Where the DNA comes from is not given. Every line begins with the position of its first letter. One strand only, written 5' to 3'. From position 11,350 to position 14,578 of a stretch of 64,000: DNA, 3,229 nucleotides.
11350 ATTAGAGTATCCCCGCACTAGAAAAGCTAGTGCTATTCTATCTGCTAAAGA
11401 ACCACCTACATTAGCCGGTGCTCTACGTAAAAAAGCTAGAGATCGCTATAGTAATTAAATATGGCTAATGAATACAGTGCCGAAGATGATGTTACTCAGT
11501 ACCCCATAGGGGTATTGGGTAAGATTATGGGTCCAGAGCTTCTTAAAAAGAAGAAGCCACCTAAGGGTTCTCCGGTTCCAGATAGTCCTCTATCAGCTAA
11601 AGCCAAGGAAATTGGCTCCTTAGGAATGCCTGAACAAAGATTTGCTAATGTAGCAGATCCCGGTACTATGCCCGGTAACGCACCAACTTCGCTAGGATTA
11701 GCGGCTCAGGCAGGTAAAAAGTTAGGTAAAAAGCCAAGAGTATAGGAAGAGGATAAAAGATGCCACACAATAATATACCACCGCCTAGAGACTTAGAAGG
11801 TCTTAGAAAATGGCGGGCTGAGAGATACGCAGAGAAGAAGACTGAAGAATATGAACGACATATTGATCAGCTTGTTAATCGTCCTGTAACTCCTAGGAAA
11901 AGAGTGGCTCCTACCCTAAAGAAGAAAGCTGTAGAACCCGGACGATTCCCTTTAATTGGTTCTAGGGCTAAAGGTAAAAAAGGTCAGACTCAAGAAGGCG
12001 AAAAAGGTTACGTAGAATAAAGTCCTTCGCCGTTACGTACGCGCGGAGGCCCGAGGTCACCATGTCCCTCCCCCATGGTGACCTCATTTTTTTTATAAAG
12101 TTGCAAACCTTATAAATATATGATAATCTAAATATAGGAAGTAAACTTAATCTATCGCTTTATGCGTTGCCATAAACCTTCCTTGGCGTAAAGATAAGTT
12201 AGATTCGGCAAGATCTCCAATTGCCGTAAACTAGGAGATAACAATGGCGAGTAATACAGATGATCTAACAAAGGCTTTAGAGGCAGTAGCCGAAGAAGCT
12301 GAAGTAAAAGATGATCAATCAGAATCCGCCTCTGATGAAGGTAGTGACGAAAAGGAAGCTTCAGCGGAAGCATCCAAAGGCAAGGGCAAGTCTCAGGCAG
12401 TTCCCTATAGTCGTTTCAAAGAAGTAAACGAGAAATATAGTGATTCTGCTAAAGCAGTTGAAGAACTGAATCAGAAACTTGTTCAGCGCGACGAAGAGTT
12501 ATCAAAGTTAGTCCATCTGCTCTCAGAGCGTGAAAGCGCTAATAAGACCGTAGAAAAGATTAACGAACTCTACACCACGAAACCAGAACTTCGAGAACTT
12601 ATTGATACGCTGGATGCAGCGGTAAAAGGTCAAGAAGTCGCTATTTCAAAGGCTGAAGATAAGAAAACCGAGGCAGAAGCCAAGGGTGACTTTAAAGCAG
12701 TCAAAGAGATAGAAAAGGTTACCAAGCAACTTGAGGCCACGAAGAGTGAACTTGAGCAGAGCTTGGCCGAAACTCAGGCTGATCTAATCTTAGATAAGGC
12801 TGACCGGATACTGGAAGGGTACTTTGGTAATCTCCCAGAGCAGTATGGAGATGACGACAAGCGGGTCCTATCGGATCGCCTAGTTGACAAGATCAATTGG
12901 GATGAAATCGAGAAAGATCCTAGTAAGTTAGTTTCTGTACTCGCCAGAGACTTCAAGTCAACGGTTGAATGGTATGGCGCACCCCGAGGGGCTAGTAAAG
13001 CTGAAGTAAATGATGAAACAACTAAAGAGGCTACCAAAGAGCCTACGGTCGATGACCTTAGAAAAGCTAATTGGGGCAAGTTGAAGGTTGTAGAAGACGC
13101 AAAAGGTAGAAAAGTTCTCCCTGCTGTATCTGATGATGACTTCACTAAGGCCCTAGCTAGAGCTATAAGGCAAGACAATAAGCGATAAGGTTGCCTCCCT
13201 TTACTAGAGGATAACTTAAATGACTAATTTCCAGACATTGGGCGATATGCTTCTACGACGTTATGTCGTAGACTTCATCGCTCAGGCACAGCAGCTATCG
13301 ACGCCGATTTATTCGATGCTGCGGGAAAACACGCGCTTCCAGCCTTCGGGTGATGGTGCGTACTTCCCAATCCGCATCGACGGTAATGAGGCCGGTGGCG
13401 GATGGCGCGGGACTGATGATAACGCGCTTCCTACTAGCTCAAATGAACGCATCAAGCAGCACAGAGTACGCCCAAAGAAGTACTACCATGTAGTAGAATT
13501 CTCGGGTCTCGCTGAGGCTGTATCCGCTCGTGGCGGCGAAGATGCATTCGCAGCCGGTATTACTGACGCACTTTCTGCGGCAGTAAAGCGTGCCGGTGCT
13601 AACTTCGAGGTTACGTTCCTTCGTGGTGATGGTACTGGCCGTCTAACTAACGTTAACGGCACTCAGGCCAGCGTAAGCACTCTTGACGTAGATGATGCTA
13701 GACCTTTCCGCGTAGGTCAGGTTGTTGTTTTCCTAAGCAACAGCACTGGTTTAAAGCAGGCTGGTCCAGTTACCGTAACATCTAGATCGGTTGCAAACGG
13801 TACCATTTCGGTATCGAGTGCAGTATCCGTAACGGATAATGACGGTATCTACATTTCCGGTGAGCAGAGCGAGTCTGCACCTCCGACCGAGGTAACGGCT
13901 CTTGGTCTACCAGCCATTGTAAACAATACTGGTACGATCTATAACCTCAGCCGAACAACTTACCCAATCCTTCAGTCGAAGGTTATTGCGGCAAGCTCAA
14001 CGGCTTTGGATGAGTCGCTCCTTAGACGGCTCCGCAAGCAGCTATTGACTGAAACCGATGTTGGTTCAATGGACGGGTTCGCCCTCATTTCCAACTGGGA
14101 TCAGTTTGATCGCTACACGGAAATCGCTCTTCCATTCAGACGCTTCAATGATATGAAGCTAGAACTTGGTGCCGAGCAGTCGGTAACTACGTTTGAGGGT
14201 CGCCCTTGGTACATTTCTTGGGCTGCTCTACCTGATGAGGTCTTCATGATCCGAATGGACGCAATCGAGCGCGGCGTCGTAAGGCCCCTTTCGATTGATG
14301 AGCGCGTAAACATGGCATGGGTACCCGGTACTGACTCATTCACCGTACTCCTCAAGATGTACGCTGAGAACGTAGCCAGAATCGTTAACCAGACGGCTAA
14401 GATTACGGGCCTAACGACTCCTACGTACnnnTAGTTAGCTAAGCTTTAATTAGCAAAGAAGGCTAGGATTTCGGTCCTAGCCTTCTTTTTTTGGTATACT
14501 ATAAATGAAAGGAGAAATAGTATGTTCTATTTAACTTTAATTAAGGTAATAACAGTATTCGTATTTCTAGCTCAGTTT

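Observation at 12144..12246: SD-sequestering pseudoknot and alternative fold in the scaffold/MCP leader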

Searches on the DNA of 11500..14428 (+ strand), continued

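Call 67: search_with_rna_model(model_id=R2, sources=[window, L010, L012, L013, L014, L015, L016, L017, L021, L022, L023, L024, L025, L026, L028, L029, L031, L032, L033, L035, L036, L037, L039, L040, L042, L043, L045, L047, L048, L050, L051, L052, L055, L056, L057, L058, L059, L060, L061, L063, L064, L065, L066, L067, L068, L069, L070, L071, L073, L074, L075, L077, L078, L079, L080, L081, L083, L084, L085, L086, L088, L089, L090, L091, L092, L093, L096, L097, L098, L099, L107, L109, L111, L002, L003, L004, L005, L006, L007, L008, L009], max_evalue=1, make_alignment=true)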
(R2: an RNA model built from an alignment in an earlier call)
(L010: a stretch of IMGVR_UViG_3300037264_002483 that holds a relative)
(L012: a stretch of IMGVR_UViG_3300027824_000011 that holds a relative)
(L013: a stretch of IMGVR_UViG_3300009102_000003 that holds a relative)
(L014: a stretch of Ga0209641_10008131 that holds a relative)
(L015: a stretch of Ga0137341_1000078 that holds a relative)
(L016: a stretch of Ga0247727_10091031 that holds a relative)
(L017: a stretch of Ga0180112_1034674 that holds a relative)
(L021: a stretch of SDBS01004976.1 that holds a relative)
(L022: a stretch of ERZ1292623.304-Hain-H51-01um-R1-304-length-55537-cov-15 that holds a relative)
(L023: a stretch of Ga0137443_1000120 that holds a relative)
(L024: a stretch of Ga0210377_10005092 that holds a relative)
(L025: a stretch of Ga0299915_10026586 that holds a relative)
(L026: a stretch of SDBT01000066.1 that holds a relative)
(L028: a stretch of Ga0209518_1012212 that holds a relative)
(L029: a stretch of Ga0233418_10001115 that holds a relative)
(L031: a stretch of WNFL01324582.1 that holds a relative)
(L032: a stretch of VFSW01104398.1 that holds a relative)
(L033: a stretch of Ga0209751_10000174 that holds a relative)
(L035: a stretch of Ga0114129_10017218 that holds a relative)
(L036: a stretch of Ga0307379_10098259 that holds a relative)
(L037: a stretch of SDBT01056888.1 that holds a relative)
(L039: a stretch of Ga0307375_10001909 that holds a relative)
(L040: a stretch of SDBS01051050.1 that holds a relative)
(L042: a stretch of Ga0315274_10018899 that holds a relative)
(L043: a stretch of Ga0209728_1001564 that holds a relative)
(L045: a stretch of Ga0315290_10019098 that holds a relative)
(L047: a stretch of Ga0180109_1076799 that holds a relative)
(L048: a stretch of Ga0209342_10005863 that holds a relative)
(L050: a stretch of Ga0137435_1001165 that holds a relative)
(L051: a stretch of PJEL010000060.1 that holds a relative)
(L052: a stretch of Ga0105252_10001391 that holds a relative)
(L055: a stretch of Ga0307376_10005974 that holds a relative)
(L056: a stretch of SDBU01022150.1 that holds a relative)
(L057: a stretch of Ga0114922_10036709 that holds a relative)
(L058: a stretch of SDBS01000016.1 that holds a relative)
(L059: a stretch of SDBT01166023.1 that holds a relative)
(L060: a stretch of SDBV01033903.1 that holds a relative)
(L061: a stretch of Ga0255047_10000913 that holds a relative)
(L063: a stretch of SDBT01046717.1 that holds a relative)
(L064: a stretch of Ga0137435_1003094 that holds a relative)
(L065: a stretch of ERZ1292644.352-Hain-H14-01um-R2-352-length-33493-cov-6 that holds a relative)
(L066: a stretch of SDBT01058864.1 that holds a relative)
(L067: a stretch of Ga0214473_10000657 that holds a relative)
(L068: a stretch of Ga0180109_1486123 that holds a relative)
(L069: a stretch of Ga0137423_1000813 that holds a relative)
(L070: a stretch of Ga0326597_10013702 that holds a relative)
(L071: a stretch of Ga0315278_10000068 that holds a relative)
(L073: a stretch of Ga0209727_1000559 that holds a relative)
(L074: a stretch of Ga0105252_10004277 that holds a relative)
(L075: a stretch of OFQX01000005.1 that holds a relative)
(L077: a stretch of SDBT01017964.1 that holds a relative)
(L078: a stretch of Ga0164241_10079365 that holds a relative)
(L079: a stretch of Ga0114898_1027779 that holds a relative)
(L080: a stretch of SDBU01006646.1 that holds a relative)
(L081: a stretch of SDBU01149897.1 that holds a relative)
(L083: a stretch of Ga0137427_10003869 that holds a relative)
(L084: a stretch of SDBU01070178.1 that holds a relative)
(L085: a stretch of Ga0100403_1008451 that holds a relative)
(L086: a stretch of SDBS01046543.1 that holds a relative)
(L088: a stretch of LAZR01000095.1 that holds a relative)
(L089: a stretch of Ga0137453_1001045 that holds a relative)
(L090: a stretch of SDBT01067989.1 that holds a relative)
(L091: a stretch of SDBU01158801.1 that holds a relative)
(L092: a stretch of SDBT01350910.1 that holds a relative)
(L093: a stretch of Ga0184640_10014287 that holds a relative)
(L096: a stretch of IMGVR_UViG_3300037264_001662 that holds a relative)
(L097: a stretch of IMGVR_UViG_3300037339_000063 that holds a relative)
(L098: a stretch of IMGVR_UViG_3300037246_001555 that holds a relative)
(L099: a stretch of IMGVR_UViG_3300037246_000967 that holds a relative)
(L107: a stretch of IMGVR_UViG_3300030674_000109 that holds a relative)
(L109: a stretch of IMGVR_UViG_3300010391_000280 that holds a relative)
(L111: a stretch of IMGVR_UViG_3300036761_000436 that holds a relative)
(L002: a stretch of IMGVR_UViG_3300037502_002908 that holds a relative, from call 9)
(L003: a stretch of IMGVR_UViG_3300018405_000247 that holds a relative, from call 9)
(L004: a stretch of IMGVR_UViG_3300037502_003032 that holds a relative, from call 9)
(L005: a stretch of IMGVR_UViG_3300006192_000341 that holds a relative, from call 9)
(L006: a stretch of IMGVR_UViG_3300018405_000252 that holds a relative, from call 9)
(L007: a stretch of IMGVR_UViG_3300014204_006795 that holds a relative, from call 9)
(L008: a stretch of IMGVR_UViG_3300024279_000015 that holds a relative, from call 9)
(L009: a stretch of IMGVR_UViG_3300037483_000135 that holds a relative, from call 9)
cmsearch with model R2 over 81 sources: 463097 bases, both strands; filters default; matches with E-value up to 1: 41.
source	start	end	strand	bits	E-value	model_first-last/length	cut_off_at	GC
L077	1413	1522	+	127.3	6.2e-28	1-110/110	no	0.49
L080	1416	1525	+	126.9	7.6e-28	1-110/110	no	0.45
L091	177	286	+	116.5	2.5e-25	1-110/110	no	0.44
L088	1432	1538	+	115.4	4.7e-25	1-110/110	no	0.49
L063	1457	1564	+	113.5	1.4e-24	1-110/110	no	0.47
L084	1281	1391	+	112.9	1.9e-24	1-110/110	no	0.47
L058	1432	1538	+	111.6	4e-24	1-110/110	no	0.51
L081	55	165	+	108.3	2.6e-23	1-110/110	no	0.47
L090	1417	1525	+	98.4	6.7e-21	1-110/110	no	0.49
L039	1417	1525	+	83.3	3.2e-17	1-110/110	no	0.42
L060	1425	1533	+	76.3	1.5e-15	1-110/110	no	0.5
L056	1440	1548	+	55.2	2.1e-10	1-110/110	no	0.41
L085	138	252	+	54.7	2.8e-10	1-110/110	no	0.43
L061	1436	1543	+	48.4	9.4e-09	1-110/110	no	0.48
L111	1438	1543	+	47.6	1.5e-08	1-110/110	no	0.43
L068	1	87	+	45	6.2e-08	25-110/110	5'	0.41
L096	1432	1536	+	44.9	6.6e-08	1-110/110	no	0.48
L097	1436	1540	+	43.2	1.7e-07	1-110/110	no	0.47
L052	1418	1526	+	41.5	4.5e-07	1-110/110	no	0.43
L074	1420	1526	+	40.4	8.2e-07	1-110/110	no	0.44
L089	1274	1383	+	38.1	3e-06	1-110/110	no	0.41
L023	1445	1550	+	37.6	4e-06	1-110/110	no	0.49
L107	1399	1511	+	37.5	4.1e-06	1-110/110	no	0.42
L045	1426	1534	+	37.5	4.1e-06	1-110/110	no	0.43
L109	1435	1540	+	37.4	4.5e-06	1-110/110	no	0.45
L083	1424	1531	+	34.3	2.5e-05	1-110/110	no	0.43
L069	1422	1532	+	32.6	6.4e-05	1-110/110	no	0.4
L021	1467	1573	+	31.8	0.0001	1-110/110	no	0.4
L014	1411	1523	+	30.9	0.00017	1-110/110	no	0.42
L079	15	123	+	30.7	0.00019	1-110/110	no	0.49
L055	934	1035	+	29.9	0.0003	1-110/110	no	0.44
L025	491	599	+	26.6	0.0019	1-110/110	no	0.5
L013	2973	3073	+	25.7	0.0031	1-110/110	no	0.44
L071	1364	1486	+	25.6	0.0033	1-110/110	no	0.41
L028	1422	1533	+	25.4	0.0038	1-110/110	no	0.58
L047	1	92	+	24.9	0.0049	20-110/110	5'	0.51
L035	1411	1520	+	24.6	0.0058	1-110/110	no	0.57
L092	308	405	+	23.3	0.012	1-110/110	no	0.53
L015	1097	1205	+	20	0.076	1-110/110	no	0.39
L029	1132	1245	+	18.1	0.22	1-110/110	no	0.53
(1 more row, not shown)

Alignment A7: 41 matches aligned to the model, 198 columns, each read 5' to 3' on its own strand. Consensus structure (alignment columns), stored with it:
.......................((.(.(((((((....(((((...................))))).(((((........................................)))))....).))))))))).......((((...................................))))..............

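Call 97: search_rna_families(source=window, start=12125, end=12260, threshold=evalue, max_evalue=10)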
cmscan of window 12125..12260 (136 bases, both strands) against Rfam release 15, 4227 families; matches with E-value up to 10: 1.
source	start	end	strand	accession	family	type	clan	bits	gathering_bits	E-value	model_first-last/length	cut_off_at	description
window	12153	12259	+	RF01608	ceN102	Gene; snRNA; snoRNA; HACA-box;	-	13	50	9.6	1-142/142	no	Caenorhabditis snoRNA ceN80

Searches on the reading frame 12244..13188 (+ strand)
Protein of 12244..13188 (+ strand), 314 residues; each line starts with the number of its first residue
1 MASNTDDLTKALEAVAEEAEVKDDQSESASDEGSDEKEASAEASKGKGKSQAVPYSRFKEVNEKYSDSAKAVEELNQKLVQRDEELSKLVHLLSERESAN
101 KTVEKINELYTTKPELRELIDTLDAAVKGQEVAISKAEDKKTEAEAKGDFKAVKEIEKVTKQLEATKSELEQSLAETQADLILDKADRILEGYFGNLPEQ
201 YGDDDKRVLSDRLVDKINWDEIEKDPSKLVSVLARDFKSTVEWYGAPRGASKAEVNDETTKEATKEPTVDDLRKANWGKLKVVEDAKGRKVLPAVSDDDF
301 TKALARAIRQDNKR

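Call 6: search_protein_families(library=phrogs, proteins=[window:12244-13188:+])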
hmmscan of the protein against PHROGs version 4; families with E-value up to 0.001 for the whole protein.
window:12244-13188:+ (314 aa): 0 families

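Call 9: find_related_loci(query=window:12244-13188:+, collection=viral_contigs, flank=3000)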
Query window:12244-13188:+ (314 aa) in viral_contigs; peptide patterns used: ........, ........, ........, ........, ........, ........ (x = any residue, [..] = any of these).
39 stretches matched a pattern; 9 encode a relative of the query (tblastn E <= 1e-3); 9 distinct loci.
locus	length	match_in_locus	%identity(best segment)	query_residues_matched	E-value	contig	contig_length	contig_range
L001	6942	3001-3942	74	1-314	2e-140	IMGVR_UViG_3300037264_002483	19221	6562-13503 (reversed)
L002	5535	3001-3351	37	2-120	4e-7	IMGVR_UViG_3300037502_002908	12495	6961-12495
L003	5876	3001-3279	37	24-120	1e-6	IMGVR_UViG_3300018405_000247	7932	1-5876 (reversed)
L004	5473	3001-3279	37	24-120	1e-6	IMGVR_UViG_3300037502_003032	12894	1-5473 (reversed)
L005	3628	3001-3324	34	2-120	1e-6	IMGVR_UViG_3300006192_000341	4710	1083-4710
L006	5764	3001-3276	38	24-120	4e-6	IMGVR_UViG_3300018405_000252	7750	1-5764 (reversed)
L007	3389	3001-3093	55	51-81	2e-5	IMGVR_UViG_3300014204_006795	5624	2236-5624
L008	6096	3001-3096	59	39-66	5e-5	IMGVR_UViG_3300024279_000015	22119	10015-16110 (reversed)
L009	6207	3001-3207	36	6-79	4e-5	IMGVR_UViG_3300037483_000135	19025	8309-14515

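Call 73: search_protein_families(library=pfam, proteins=[window:12244-13188:+], max_evalue=0.1)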
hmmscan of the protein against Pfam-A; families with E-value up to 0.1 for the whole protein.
window:12244-13188:+ (314 aa): 2 families
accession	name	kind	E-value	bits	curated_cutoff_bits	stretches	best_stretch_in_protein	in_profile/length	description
PF05064.18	Nsp1_C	-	0.024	14.9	24.1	1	60-134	31-106/114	Nsp1-like C-terminal region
PF17172.10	GST_N_4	-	0.06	14.5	30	0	46-88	27-68/99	Glutathione S-transferase N-terminal domain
